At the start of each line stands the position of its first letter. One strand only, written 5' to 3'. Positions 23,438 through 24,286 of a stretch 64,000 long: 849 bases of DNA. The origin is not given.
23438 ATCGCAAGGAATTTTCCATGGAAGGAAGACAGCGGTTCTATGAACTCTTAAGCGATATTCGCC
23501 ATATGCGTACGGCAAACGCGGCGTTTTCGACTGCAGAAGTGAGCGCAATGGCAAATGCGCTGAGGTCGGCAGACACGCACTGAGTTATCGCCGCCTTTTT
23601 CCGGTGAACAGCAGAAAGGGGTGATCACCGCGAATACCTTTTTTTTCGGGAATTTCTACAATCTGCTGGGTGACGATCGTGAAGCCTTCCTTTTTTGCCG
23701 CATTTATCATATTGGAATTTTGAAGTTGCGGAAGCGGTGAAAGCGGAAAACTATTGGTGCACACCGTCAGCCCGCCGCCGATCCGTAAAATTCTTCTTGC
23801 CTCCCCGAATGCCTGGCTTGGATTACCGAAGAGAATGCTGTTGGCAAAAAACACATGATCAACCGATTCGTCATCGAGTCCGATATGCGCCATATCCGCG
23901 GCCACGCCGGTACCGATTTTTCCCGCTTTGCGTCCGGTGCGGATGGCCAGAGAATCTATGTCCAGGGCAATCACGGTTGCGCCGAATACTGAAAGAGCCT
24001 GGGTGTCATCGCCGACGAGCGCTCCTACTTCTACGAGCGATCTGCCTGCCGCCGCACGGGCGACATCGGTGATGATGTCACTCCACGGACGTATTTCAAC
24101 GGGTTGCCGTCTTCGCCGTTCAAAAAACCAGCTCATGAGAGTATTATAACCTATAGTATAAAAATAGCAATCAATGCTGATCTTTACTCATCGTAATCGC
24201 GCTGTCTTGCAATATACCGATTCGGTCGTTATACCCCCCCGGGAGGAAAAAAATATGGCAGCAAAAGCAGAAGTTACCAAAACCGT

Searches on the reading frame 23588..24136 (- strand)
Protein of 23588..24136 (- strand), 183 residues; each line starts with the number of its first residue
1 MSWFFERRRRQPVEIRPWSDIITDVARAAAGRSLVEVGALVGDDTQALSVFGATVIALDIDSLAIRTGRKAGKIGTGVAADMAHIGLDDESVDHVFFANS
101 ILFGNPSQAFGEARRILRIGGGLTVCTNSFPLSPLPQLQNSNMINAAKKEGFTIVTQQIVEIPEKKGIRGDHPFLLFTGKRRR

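Call 53: search_protein_families(library=pfam, proteins=[window:23588-24136:-], max_evalue=0.01)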
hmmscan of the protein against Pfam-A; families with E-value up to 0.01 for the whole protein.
window:23588-24136:- (183 aa): 5 families
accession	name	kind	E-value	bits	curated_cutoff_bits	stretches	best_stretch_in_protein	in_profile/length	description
PF08241.18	Methyltransf_11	-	1.7e-10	41.8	21.2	1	36-123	2-93/95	Methyltransferase domain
PF05148.21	Methyltransf_8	-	2.1e-07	31.5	27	1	78-130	109-161/219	Hypothetical methyltransferase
PF13649.12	Methyltransf_25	-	2.1e-06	28.8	27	1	36-121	3-97/97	Methyltransferase domain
PF13847.12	Methyltransf_31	-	0.00021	21.5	27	1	36-135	9-118/145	Methyltransferase domain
PF08242.18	Methyltransf_12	-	0.0027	18.8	30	1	35-122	1-97/98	Methyltransferase domain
